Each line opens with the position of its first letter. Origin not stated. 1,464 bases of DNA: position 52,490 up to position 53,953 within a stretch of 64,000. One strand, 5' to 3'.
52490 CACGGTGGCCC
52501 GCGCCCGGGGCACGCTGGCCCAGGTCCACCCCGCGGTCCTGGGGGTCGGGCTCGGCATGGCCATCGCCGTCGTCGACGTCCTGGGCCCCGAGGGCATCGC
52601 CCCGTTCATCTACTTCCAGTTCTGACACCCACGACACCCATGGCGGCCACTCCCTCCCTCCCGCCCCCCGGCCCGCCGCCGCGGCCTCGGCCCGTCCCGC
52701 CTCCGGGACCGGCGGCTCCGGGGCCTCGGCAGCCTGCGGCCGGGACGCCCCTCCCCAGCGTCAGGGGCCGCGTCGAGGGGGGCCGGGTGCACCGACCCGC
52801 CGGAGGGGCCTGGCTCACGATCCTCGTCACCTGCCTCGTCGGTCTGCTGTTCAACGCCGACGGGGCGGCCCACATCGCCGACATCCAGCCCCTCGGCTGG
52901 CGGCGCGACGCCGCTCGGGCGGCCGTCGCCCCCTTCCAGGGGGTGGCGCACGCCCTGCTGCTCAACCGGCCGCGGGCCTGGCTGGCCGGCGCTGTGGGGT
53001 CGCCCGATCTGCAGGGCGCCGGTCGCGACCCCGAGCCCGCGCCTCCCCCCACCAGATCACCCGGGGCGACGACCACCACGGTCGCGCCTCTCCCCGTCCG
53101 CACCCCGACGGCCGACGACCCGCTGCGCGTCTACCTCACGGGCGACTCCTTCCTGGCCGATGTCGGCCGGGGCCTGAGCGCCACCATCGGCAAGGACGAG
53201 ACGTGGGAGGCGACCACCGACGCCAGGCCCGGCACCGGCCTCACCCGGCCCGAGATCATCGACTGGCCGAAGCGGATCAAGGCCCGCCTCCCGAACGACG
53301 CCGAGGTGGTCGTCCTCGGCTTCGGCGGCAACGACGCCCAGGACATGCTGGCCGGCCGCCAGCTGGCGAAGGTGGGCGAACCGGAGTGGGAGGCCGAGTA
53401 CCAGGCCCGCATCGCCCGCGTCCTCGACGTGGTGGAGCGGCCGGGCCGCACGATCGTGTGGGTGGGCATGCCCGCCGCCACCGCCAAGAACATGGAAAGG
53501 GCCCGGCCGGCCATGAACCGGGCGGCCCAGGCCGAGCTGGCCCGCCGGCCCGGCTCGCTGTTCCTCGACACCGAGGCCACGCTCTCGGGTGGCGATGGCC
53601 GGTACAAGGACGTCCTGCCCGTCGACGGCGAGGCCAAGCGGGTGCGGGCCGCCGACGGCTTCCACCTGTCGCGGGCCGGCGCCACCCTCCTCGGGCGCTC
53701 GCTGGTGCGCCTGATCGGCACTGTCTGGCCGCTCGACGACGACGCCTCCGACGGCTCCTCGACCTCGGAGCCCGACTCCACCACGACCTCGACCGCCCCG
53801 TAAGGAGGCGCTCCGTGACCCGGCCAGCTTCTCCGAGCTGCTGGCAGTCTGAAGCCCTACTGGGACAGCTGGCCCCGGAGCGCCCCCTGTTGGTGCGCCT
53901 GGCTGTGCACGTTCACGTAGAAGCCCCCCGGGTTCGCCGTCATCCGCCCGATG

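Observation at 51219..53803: MBOAT plus SGNH-hydrolase (DUF459-type) gene pair: candidate envelope polymer O-acylation system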

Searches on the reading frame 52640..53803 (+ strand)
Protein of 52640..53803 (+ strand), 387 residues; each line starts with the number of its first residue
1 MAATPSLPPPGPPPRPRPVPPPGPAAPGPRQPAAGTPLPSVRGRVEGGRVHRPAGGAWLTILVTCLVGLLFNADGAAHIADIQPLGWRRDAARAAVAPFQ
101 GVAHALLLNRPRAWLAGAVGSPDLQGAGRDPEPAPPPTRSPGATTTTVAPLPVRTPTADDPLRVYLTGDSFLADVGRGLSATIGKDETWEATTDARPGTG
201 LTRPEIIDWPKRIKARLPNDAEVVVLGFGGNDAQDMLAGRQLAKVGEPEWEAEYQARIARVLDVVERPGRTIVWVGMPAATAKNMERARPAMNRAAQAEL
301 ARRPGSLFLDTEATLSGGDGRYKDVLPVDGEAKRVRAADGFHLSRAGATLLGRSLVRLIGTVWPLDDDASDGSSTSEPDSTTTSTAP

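Call 6: search_protein_families(library=pfam, proteins=[window:52640-53803:+], max_evalue=0.01)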
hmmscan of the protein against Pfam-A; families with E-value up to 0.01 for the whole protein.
window:52640-53803:+ (387 aa): 3 families
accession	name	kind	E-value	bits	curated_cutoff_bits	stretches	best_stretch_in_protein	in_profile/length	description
PF04311.20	DUF459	-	5.4e-48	163.4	27.2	1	163-355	1-194/197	Protein of unknown function (DUF459)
PF13472.12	Lipase_GDSL_2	-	4.2e-11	44.1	32.9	1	194-348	39-176/178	GDSL-like Lipase/Acylhydrolase family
PF19040.6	SGNH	-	4.9e-05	23.6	27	1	160-353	22-244/248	SGNH domain (fused to AT3 domains)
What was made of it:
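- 52640..53803 (+): PatB-like DUF459 SGNH gene, 387 aa in the long form; the start lies 14 nt after the MBOAT stop. Pfam DUF459 E 5.4e-48 (call 6).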

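Call 7: search_protein_families(library=ncbifam, proteins=[window:52640-53803:+], max_evalue=0.01)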
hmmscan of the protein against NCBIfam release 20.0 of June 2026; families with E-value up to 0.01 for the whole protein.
window:52640-53803:+ (387 aa): 1 family
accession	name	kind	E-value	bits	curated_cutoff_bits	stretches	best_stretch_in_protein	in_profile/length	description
NF045704.1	PepglyActasePatB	equivalog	7e-27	94.6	580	1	163-356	138-331/347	peptidoglycan O-acetyltransferase PatB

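Call 9: find_homologous_proteins(query=window:52640-53803:+, max_evalue=0.00001)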
Query window:52640-53803:+ (387 aa): 34 proteins with E <= 0.00001 among 8000 candidates.
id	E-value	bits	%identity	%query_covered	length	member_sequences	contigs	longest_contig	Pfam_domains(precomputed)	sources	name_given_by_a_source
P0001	2.8e-218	743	100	87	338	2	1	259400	PF04311.21,PF13472.13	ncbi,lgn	-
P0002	1.1e-183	629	81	87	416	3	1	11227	PF04311.21,PF19040.7,PF13472.13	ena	-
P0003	4.1e-174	597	83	85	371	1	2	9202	PF04311.21,PF13472.13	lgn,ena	-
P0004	4.2e-173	594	79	87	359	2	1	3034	PF04311.21,PF13472.13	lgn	-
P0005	2.9e-169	582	79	87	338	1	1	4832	PF04311.21,PF13472.13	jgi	jgi:hypothetical protein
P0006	2.3e-167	575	76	86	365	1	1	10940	PF04311.21,PF13472.13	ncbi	-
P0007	1.0e-166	573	74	91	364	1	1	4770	PF04311.21,PF13472.13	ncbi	-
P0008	2.7e-163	562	75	85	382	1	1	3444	PF04311.21,PF13472.13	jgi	jgi:hypothetical protein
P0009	5.1e-163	561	74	89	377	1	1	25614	PF04311.21,PF13472.13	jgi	jgi:hypothetical protein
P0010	8.7e-162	557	73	92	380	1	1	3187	PF04311.21,PF13472.13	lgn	-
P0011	6.3e-161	554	76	83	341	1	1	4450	PF04311.21,PF13472.13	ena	-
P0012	1.1e-160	553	75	87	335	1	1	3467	PF04311.21,PF13472.13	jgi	jgi:hypothetical protein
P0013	2.7e-160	552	71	91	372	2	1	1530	PF04311.21,PF13472.13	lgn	-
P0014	3.6e-157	542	71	90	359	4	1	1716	PF04311.21,PF19040.7,PF13472.13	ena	-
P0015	2.9e-156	539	71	90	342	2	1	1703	PF04311.21,PF19040.7,PF13472.13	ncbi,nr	ncbi:MAG TPA: GDSL-type esterase/lipase family protein, partial [Acidimicrobiales bacterium]|nr:GDSL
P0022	6.9e-152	524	73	82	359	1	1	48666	PF04311.21,PF13472.13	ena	-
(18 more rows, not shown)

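Call 10: search_solved_structures(query=window:52640-53803:+, max_evalue=1, show_alignments=2)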
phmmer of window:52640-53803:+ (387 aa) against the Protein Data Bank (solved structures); distinct sequences matched with E-value up to 1: 4.
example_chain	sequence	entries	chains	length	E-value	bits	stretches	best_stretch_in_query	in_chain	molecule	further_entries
7trr_A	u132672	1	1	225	1.1e-24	90.5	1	163-357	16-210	Peptidoglycan O-acetyltransferase B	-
7tjb_A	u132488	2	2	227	1.2e-24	90.4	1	163-357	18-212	Peptidoglycan O-acetyltransferase B | Periplasmic protein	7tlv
8gr2_A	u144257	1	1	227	7.8e-12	48.2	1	167-356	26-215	DUF459 domain-containing protein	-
8tlb_A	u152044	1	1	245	2.5e-10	43.3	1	167-356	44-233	Peptidoglycan O-acetyltransferase B (PatB)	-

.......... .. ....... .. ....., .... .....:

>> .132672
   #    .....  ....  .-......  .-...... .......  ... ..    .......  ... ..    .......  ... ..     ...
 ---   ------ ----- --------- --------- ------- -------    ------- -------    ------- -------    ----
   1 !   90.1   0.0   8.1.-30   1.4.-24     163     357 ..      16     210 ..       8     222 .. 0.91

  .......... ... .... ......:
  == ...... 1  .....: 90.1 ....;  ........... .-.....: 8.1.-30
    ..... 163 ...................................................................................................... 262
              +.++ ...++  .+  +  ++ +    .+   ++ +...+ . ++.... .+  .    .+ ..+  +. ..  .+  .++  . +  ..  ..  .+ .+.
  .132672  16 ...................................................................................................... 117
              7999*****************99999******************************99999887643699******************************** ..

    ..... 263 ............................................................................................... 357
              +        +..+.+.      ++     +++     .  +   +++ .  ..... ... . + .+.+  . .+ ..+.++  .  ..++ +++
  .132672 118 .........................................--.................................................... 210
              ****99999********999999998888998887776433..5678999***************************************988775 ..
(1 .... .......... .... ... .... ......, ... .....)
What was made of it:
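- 53147..53149 (+): Codon of Ser170, the block I GDS nucleophile (equivalent to NgPatB Ser133). Alignment to 7trr (call 10).
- On PatB (DUF459 SGNH component): Ser170, Asp339, His342 and Asn231 align with NgPatB Ser133, Asp302, His305 and Asn196 (call 10).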

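Call 23: find_related_loci(query=A1, collection=genome_contigs, flank=6000)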
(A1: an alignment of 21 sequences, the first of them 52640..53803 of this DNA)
Query A1 (387 aa) in genome_contigs; peptide patterns used: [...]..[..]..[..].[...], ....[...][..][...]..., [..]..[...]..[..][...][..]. (x = any residue, [..] = any of these).
599 stretches matched a pattern (row limit reached: there are more); 525 encode a relative of the query (tblastn E <= 1e-3); the best 80 are kept; 80 distinct loci.
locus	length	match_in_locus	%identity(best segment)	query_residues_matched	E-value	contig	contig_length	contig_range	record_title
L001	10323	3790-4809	69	40-364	3e-140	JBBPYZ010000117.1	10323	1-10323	MAG: Acidimicrobiales bacterium isolate bin.234 bin.234_S1Ck141_93344_length_10323_cov_33.3186, whole genome shotgun seq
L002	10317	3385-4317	42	49-359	2e-61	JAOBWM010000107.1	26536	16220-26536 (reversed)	MAG: Acidimicrobiales bacterium isolate RYN_37 scaffold_707627, whole genome shotgun sequence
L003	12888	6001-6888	44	53-349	2e-61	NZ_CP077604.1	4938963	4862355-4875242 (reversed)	Aquihabitans sp. G128 chromosome, complete genome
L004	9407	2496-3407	41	53-356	5e-57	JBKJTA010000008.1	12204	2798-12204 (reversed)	MAG: Aquihabitans sp. isolate ant_bin.601 k117_2625274, whole genome shotgun sequence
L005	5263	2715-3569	42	72-356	8e-55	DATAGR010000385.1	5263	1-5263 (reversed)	MAG TPA_asm: Aquihabitans sp. isolate SMAG_U6834 k141_29967, whole genome shotgun sequence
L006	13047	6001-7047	36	4-359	3e-52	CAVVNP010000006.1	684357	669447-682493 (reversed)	MAG: uncultured Acidimicrobiales bacterium isolate MFD05442.bin.2.255 genome assembly, contig: contig_3019, whole genome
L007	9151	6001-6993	34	54-371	5e-52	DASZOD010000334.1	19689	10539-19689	MAG TPA_asm: Egibacteraceae bacterium isolate SMAG_U5935 k141_46735, whole genome shotgun sequence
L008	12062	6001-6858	38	72-359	2e-49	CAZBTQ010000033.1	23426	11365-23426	MAG TPA_asm: uncultured Iamiaceae bacterium isolate SRP344714_co2_245 genome assembly, contig: NODE_5544_length_23426_co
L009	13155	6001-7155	33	31-365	5e-48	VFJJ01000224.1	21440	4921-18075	MAG: Actinomycetota bacterium isolate Bin_62_11 c_000002112845, whole genome shotgun sequence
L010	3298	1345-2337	34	54-359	2e-48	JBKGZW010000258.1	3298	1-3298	MAG: Acidimicrobiales bacterium isolate C5M10_5 NODE_15417_length_3298_cov_7.586494, whole genome shotgun sequence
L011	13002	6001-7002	35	53-359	7e-48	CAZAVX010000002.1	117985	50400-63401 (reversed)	MAG TPA_asm: uncultured Iamiaceae bacterium isolate SRP268622_co1_36 genome assembly, contig: NODE_193_length_117985_cov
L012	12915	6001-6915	37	37-348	3e-49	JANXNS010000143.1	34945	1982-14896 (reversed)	MAG: Aquihabitans sp. isolate 341R_concoct_101 341R_k141_753555, whole genome shotgun sequence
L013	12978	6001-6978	36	59-382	1e-46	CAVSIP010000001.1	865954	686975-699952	MAG: uncultured Actinomycetota bacterium isolate MFD01721.bin.2.43 genome assembly, contig: contig_12443, whole genome s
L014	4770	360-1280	36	62-365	3e-46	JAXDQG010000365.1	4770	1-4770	MAG: Acidimicrobiia bacterium isolate BP_73 scaffold_5684962, whole genome shotgun sequence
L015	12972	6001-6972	34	70-359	1e-45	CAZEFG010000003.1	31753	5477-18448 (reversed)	MAG TPA_asm: uncultured Iamiaceae bacterium isolate SRP220891_co3_83 genome assembly, contig: NODE_1449_length_31753_cov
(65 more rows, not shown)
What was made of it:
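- The pair is spread over phyla whose shared envelope glycan is peptidoglycan (call 23).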

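Call 33: predict_structure(alignment_id=A1)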
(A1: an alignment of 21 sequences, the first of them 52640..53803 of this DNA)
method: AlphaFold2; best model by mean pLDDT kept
length: 387 residues; sequences in the alignment: 21
mean_pLDDT: 78.0   pTM: 0.57
mean pLDDT of the five models: 78.0, 73.2, 72.1, 72.1, 71.0
residues with pLDDT >= 90: 151; 70-90: 131; 50-70: 48; < 50: 57
segments of 3 or more residues with pLDDT < 50: 1-3, 25-39, 131-149, 368-386
pLDDT, mean of each block of 10 residues (from residue 1): 53 60 47 47 55 70 88 86 80 85 83 76 69 41 42 86 95 92 92 86 92 95 93 86 90 95 93 94 88 94 91 84 89 91 92 93 67 32 37
secondary structure, 60 per line:
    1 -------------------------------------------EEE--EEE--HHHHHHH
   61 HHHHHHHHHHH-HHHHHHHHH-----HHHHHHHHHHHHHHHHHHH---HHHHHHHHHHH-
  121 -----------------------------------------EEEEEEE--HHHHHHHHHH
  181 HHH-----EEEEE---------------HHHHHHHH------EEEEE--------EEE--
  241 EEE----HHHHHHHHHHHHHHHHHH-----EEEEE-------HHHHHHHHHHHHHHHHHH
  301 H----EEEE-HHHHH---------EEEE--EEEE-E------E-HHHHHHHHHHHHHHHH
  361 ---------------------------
elements in order: E44-46 E49-51 H54-71 H73-81 H87-105 H109-119 E162-168 H171-183 E189-193 H209-216 E223-227 E236-238 E241-243 H248-265 E271-275 H283-301 E306-309 H311-315 E325-328 E331-334 H345-360
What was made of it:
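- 52640..52798 (+): Predicted cytoplasmic N-terminal tail (residues 1-53): Pro-rich and low-complexity, ending in the basic motif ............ pLDDT is low, block means 47-60 over residues 1-50 (call 33).
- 52799..52852 (+): Membrane-anchor helix (residues 54-71), followed by the conserved LxNAD motif at its outer end. Helix 54-71 in the model (call 33).
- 52856..52996 (+): Three conserved juxtamembrane helices (residues 73-81, 87-105, 109-119), probably the MBOAT-docking or membrane-surface region. Model pLDDT is about 76-88 in this region (call 33).
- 53120..53719 (+): Extracytoplasmic SGNH (DUF459) catalytic domain, residues 161-360, with two beta-hairpins (236-243 and 325-334). pLDDT is mostly above 90 (call 33).
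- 53720..53800 (+): Ser/Thr/Asp-rich disordered C-terminal tail (residues 361-387). pLDDT is 32-37 over the last residues (call 33).
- On PatB (DUF459 SGNH component): The AlphaFold model has hairpins at 236-243 and 325-334, helices at 54-119 and low confidence at 131-149 (call 33).
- Modelled architecture (call 33):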

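Call 36: fold_search(model_id=the predicted structure, library=pdb)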
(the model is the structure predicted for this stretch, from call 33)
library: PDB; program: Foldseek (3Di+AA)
matches with E <= 10: 1438; with E <= 0.001: 75
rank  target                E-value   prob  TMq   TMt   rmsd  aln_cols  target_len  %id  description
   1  7tjb                  1.5e-15  1.00  0.44  0.74   3.1       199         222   28  Structure of Neisseria gonorrhoeae peptidoglycan O-acetyltransferase B (PatB) (released 2023-01-18)
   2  7trr                  9.9e-15  1.00  0.44  0.74   3.1       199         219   28  Structure of Neisseria gonorrhoeae peptidoglycan O-acetyltransferase B (PatB) with methylsulfonyl adduct (released 2023-02-01)
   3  7tlv                  2.7e-14  1.00  0.44  0.74   3.1       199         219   27  Structure of Neisseria gonorrhoeae peptidoglycan O-acetyltransferase B (PatB) substituted with selenomethionine (released 2023-01-25)
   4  8gr2                  3.8e-14  1.00  0.47  0.83   2.2       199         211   21  Crystal structure of the GDSL-family esterase CJ0610C from Campylobacter jejuni (released 2022-11-16)
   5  8tlb                  3.2e-13  1.00  0.46  0.81   4.2       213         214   20  Crystal structure of the peptidoglycan O-acetyltransferase B (PatB) from Campylobacter jejuni, catalytic domain (released 2024-12-18)
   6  7e16_A                4.9e-08  1.00  0.35  0.60   6.1       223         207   16  crystal structure of GDSL esterase from Geobacillus thermodenitrificans (released 2021-04-14)
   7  3dt6                  1.7e-07  1.00  0.34  0.58   5.5       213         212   20  Crystal Structure of Bovin Brain Platelet Activating Factor Acetylhydrolase Covalently Inhibited by Paraoxon (released 2009-05-12)
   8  8ik1_B                1.9e-07  1.00  0.35  0.60   6.1       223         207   18  EstL5 in complex of PMSF (released 2023-03-29)
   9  1fxw_A                3.1e-07  1.00  0.35  0.60   5.6       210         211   20  CRYSTAL STRUCTURE OF THE RECOMBINANT ALPHA1/ALPHA2 CATALYTIC HETERODIMER OF BOVINE BRAIN PLATELET-ACTIVATING FACTOR AC (released 2001-12-12)
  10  4jgg_A                3.3e-07  1.00  0.35  0.69   4.7       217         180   21  Crystal Structure of TesA (released 2013-08-14)
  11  3dt8                  7.0e-07  1.00  0.34  0.58   5.5       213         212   19  Crystal Structure of Bovin Brain Platelet Activating Factor Acetylhydrolase Covalently Inhibited by Sarin (released 2009-05-12)
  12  1bwp                  1.2e-06  1.00  0.36  0.61   5.7       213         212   19  PROBING THE SUBSTRATE SPECIFICITY OF THE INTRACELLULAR BRAIN PLATELET-ACTIVATING FACTOR ACETYLHYDROLASE (released 1999-05-18)
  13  3mil_A                1.3e-06  1.00  0.38  0.58   4.5       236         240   14  Crystal structure of isoamyl acetate-hydrolyzing esterase from Saccharomyces cerevisiae (released 2010-11-24)
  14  1es9                  1.3e-06  1.00  0.34  0.58   5.4       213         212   20  X-RAY CRYSTAL STRUCTURE OF R22K MUTANT OF THE MAMMALIAN BRAIN PLATELET-ACTIVATING FACTOR ACETYLHYDROLASES (PAF-AH) (released 2000-05-31)
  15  1wab                  1.6e-06  1.00  0.35  0.60   5.2       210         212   20  PLATELET-ACTIVATING FACTOR ACETYLHYDROLASE (released 1997-11-12)
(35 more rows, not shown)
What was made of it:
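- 52640..53803 (+): Foldseek top five are PatB (call 36).
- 53120..53719 (+): Foldseek TM-score 0.74-0.83 normalised to the PatB chains (call 36).
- On PatB (DUF459 SGNH component): The top five Foldseek hits are PatB (call 36).
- They are also the five best fold matches (call 36). C. jejuni Cj0610c was deposited as a 'GDSL-family esterase' (8gr2, call 36).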

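Call 45: search_solved_structures(query=A1, max_evalue=0.001, show_alignments=4)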
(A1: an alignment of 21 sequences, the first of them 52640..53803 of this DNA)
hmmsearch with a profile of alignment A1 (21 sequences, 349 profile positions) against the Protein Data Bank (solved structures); distinct sequences matched with E-value up to 0.001: 6.
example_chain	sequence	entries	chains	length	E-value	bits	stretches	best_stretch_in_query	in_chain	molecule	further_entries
7tjb_A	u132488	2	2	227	6.2e-44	153.4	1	132-328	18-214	Peptidoglycan O-acetyltransferase B | Periplasmic protein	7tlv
7trr_A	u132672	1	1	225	7.6e-44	153.1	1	132-328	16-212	Peptidoglycan O-acetyltransferase B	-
8gr2_A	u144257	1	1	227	3.7e-34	121.2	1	136-328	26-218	DUF459 domain-containing protein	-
8tlb_A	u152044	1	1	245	8.4e-33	116.8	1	136-328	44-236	Peptidoglycan O-acetyltransferase B (PatB)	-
1yzf_A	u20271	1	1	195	1e-05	27.7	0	306-334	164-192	lipase/acylhydrolase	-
7ddy_D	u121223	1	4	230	0.00026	23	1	127-230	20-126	G-D-S-L family lipolytic protein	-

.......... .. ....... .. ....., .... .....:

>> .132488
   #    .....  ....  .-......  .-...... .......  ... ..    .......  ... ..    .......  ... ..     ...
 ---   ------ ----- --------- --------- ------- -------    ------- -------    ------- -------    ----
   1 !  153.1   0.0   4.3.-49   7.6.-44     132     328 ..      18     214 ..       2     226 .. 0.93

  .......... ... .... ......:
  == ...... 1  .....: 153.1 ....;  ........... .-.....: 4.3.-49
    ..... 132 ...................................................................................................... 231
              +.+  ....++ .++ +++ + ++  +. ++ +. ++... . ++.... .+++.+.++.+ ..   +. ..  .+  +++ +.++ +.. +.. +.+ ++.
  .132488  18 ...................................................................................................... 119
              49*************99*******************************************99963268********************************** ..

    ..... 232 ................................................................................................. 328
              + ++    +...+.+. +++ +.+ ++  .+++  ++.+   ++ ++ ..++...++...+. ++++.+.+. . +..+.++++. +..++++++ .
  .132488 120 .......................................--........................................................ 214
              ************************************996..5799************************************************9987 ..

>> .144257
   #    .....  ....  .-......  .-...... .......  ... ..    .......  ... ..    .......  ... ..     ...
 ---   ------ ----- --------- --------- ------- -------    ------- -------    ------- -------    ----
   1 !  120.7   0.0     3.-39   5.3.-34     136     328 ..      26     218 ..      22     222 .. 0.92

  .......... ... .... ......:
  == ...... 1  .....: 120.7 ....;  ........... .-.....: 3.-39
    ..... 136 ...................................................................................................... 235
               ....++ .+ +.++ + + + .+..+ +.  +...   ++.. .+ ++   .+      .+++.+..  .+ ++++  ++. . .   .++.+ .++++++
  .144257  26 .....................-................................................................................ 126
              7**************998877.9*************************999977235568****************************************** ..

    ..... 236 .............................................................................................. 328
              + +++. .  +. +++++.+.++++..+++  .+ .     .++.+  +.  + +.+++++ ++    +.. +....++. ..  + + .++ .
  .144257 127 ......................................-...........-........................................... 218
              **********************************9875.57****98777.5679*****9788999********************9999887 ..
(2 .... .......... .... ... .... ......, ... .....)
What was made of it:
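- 52640..53803 (+): PatB structures E 1e-24 by sequence (call 10) and 6e-44 by profile (call 45).
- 53231..53239 (+): Block II turn Gly198-Thr199-Gly200. Position 198 is Gly here, whereas NgPatB has Ser161 and CjPatB has Asn165. Alignments (calls 10, 45).
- PatB crystal structures are the only strong sequence matches among solved structures for the SGNH protein (E 1e-24 in call 10, profile E 6e-44 in call 45).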

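Call 50: search_protein_families(library=pfam, alignment_id=A2, max_evalue=0.0001)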
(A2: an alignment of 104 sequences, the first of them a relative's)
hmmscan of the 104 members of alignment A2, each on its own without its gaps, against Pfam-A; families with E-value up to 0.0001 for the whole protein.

A. member 1, L001:1868-2176:+ (103 aa): 1 family
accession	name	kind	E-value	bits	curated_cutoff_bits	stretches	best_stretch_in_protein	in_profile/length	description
PF02452.23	PemK_toxin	-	5.2e-11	43.2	23.1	1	3-97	2-107/109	PemK-like, MazF-like toxin of type II toxin-antitoxin system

B. families by the number of members that match (of 104 scanned): 99 families (the first 25 are shown)
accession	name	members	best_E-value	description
PF04311.20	DUF459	5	3.2e-52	Protein of unknown function (DUF459)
PF13472.12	Lipase_GDSL_2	5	2.8e-11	GDSL-like Lipase/Acylhydrolase family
PF06750.18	A24_N_bact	4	1.1e-34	Bacterial Peptidase A24 N-terminal domain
PF01478.23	Peptidase_A24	4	3.6e-14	Type IV leader peptidase family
PF00657.28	Lipase_GDSL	4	4.7e-07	GDSL-like Lipase/Acylhydrolase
PF13200.12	DUF4015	3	9.3e-92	Putative glycosyl hydrolase domain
PF00282.25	Pyridoxal_deC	3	1.4e-22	Pyridoxal-dependent decarboxylase conserved domain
PF00266.25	Aminotran_5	3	5.1e-14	Aminotransferase class-V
PF14871.12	GHL6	3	7.8e-06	Hypothetical glycosyl hydrolase 6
PF00171.27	Aldedh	2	2.9e-146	Aldehyde dehydrogenase family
PF00202.27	Aminotran_3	2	1.4e-96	Aminotransferase class-III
PF00378.25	ECH_1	2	4.5e-57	Enoyl-CoA hydratase/isomerase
PF04120.17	Iron_permease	2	4.1e-48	Low affinity iron permease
PF16113.10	ECH_2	2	7.7e-30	Enoyl-CoA hydratase/isomerase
PF00589.27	Phage_integrase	2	2.8e-27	Phage integrase family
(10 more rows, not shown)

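Call 57: find_encoding_contigs(protein=P0001, flank=3000, max_places=3)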
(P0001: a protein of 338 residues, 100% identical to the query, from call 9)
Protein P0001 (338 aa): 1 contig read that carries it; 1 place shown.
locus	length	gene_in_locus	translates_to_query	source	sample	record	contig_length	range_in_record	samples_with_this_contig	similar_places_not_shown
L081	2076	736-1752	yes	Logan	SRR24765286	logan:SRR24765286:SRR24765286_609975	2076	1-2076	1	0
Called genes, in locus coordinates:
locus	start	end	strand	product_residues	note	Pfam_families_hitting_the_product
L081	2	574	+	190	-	?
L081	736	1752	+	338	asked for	PF04311:DUF459, PF13472:Lipase_GDSL_2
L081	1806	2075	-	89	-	?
